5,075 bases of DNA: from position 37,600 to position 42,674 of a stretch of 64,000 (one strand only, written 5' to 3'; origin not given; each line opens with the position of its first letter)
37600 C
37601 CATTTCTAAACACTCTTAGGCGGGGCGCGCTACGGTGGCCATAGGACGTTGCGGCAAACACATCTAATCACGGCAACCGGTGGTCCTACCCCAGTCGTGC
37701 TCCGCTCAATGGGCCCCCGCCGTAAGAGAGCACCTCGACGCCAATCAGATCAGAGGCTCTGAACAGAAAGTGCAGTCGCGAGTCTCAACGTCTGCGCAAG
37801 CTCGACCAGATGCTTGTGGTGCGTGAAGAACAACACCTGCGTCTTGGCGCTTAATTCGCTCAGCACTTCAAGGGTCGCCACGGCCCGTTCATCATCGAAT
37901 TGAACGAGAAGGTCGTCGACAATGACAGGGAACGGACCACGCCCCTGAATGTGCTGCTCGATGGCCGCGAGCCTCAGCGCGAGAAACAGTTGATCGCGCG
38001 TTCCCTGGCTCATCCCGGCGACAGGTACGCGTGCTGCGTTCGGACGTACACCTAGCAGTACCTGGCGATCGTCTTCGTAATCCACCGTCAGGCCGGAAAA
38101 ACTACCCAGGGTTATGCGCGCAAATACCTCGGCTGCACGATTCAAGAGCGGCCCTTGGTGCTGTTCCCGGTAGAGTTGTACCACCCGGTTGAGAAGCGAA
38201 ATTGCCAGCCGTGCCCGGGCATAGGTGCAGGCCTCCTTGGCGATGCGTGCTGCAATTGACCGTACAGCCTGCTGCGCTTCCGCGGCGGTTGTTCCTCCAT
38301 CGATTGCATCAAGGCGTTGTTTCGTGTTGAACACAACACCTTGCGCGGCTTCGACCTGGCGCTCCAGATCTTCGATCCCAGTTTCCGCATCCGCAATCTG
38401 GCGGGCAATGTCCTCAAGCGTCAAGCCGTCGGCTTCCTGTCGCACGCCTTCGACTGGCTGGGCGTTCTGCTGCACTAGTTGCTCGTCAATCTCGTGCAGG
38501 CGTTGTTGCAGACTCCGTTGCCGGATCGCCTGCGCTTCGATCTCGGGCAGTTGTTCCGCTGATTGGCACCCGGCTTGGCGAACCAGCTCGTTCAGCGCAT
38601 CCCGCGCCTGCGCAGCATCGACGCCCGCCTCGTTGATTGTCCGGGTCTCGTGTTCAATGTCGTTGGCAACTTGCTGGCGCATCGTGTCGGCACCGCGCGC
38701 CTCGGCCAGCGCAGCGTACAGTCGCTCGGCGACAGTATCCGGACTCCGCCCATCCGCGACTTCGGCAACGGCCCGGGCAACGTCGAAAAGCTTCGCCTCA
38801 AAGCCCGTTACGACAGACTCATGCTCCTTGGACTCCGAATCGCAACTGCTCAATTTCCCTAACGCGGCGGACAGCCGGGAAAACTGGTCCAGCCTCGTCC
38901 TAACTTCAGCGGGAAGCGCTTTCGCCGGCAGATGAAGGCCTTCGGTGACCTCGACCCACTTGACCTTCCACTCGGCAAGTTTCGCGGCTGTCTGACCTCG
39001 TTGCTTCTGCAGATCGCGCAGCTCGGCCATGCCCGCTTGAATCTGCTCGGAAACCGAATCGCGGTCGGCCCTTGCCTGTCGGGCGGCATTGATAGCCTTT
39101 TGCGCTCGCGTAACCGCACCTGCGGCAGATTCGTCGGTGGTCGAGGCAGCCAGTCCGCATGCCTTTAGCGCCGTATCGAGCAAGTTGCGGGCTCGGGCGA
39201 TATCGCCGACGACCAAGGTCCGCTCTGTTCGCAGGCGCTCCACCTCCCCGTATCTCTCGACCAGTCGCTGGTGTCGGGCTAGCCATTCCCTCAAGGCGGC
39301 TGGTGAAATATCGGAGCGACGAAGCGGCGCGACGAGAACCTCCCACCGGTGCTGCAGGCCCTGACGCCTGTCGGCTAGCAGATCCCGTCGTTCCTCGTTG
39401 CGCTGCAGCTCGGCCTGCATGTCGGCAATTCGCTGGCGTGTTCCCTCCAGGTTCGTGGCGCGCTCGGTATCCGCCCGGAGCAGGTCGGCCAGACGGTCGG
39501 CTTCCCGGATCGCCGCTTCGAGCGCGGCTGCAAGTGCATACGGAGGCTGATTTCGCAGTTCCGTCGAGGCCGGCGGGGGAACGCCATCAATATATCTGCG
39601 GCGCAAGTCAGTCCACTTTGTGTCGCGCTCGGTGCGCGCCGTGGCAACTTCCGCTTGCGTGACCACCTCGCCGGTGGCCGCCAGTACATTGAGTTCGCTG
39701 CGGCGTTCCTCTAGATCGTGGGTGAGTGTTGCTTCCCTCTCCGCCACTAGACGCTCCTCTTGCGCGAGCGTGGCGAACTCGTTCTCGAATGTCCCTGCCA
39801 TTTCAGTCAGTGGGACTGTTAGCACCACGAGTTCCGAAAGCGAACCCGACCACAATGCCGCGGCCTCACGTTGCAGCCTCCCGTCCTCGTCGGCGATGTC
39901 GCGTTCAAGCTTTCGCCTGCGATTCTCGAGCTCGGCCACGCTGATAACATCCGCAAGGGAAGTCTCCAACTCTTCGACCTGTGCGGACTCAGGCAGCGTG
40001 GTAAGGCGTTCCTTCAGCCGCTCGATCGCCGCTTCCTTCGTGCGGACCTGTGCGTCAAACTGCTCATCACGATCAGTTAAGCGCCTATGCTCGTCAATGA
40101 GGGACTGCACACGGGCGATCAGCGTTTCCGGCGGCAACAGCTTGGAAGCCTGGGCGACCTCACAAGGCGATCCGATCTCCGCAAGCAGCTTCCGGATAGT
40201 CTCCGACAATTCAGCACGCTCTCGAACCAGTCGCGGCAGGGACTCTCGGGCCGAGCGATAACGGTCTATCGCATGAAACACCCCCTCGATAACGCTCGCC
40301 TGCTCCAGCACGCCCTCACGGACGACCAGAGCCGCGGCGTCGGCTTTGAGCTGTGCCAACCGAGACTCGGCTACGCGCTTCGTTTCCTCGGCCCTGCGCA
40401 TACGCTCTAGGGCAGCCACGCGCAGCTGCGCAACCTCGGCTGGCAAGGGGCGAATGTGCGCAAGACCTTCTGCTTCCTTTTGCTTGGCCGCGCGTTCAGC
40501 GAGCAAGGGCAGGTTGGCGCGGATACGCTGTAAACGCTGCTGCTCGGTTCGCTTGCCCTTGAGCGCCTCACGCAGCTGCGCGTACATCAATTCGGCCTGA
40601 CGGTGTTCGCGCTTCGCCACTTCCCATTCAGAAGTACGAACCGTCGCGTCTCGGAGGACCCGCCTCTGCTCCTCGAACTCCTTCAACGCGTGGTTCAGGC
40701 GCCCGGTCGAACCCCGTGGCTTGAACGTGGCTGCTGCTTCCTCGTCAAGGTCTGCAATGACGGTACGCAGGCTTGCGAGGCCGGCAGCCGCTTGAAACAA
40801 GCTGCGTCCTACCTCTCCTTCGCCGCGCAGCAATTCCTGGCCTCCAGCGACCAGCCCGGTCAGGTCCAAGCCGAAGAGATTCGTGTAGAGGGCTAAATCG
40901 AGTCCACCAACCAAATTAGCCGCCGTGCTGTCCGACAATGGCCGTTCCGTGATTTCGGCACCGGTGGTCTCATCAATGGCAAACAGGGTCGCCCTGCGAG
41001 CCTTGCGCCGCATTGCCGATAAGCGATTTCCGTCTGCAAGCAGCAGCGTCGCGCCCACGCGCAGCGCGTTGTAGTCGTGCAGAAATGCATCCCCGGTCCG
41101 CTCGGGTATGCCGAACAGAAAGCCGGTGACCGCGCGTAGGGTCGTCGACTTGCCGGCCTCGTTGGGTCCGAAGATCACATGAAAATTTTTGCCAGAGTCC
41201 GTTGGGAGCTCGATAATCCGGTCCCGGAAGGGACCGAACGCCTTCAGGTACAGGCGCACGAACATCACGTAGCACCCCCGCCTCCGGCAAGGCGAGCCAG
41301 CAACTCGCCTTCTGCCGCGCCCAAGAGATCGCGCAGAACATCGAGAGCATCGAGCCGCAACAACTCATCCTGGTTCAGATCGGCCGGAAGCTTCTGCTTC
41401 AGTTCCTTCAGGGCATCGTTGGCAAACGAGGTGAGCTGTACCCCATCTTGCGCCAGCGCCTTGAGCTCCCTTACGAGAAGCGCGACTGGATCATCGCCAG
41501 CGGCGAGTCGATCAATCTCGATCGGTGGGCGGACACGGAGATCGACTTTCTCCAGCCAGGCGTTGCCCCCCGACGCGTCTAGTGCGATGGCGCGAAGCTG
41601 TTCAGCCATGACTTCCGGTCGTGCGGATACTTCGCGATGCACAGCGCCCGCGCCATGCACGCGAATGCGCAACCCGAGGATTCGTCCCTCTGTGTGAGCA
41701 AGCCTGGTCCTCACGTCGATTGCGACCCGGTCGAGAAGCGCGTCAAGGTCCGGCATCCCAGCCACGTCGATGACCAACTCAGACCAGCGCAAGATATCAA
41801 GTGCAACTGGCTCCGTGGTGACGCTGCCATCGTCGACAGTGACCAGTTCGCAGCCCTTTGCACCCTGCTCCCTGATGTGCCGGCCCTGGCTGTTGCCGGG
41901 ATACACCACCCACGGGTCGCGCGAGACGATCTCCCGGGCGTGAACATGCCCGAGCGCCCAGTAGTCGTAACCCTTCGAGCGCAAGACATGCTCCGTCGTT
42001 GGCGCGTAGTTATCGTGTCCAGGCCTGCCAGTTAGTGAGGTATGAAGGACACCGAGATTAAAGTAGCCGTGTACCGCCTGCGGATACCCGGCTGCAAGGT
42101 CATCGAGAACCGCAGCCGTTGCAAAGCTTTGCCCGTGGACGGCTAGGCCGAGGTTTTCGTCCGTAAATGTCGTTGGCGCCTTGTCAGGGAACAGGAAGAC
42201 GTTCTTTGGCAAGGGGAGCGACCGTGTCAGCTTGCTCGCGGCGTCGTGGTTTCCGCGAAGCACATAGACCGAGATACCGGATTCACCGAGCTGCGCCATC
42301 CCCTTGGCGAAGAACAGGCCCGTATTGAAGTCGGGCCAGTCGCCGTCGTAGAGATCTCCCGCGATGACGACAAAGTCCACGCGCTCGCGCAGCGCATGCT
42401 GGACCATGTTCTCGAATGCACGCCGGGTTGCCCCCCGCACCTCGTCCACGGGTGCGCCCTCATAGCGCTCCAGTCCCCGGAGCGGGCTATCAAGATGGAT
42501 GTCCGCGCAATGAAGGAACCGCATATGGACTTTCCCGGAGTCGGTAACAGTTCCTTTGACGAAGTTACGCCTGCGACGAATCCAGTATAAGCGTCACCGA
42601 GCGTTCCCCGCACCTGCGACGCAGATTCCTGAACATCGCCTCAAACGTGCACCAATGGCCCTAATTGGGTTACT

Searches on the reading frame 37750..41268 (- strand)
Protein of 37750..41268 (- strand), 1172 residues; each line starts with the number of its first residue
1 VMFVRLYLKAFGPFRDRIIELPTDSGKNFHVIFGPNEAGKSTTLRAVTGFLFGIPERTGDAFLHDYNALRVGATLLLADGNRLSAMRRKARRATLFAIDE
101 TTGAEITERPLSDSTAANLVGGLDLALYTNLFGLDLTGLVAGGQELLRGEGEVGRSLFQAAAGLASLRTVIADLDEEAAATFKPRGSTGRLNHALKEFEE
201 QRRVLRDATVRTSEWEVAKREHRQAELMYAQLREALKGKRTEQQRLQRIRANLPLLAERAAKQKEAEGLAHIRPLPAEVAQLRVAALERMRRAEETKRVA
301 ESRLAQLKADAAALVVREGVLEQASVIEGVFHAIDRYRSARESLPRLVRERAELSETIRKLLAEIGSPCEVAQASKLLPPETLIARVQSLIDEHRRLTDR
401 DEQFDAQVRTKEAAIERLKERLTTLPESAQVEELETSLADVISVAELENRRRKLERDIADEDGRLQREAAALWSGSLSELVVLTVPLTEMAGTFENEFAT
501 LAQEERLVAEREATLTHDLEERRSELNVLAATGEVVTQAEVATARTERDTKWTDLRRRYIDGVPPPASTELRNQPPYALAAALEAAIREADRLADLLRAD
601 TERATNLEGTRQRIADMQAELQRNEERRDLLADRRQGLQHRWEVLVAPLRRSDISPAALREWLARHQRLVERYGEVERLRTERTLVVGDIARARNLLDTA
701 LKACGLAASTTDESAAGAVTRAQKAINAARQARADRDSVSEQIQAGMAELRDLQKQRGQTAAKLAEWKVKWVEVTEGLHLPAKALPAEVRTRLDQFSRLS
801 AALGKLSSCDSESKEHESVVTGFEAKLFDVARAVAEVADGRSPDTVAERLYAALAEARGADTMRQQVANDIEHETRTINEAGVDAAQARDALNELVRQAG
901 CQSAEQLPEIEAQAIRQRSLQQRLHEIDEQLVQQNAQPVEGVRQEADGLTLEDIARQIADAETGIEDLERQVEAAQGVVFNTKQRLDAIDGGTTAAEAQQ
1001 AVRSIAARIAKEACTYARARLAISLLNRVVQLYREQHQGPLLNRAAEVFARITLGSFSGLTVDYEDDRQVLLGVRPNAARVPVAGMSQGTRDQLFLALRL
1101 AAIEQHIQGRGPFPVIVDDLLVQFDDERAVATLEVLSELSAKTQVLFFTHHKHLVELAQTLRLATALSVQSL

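Call 59: search_protein_families(library=pfam, proteins=[window:37750-41268:-], max_evalue=0.001)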
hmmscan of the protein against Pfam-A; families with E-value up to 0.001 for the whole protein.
window:37750-41268:- (1172 aa): 3 families
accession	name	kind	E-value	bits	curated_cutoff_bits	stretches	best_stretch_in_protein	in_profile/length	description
PF13514.12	AAA_27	-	3.8e-64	216.5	22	1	1-215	1-206/206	AAA domain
PF13476.12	AAA_23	-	2.2e-09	38.7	27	1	5-61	1-53/201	AAA domain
PF02463.25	SMC_N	-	3.2e-09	37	40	1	756-1161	135-208/220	RecF/RecN/SMC N terminal domain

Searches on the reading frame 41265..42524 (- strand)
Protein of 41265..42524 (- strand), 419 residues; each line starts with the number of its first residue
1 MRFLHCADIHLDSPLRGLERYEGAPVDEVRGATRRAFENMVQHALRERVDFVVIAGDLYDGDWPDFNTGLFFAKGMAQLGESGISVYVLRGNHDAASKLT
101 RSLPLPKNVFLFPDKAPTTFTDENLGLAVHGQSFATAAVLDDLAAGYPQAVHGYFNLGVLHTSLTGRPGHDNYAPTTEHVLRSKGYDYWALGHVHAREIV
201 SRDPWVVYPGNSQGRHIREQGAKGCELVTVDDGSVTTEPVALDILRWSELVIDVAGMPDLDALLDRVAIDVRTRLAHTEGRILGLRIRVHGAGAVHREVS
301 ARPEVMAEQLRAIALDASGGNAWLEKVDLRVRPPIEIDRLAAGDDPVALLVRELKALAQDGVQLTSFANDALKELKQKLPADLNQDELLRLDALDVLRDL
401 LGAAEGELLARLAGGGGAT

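Call 59: search_protein_families(library=pfam, proteins=[window:41265-42524:-], max_evalue=0.001)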
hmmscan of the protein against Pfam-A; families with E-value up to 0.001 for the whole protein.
window:41265-42524:- (419 aa): 2 families
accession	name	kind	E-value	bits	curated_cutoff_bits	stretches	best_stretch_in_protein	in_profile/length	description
PF00149.33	Metallophos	-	1.4e-17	65.2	21.5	1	1-196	1-190/191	Calcineurin-like phosphoesterase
PF12850.12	Metallophos_2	-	2.2e-09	38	27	1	1-220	1-143/154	Calcineurin-like phosphoesterase superfamily domain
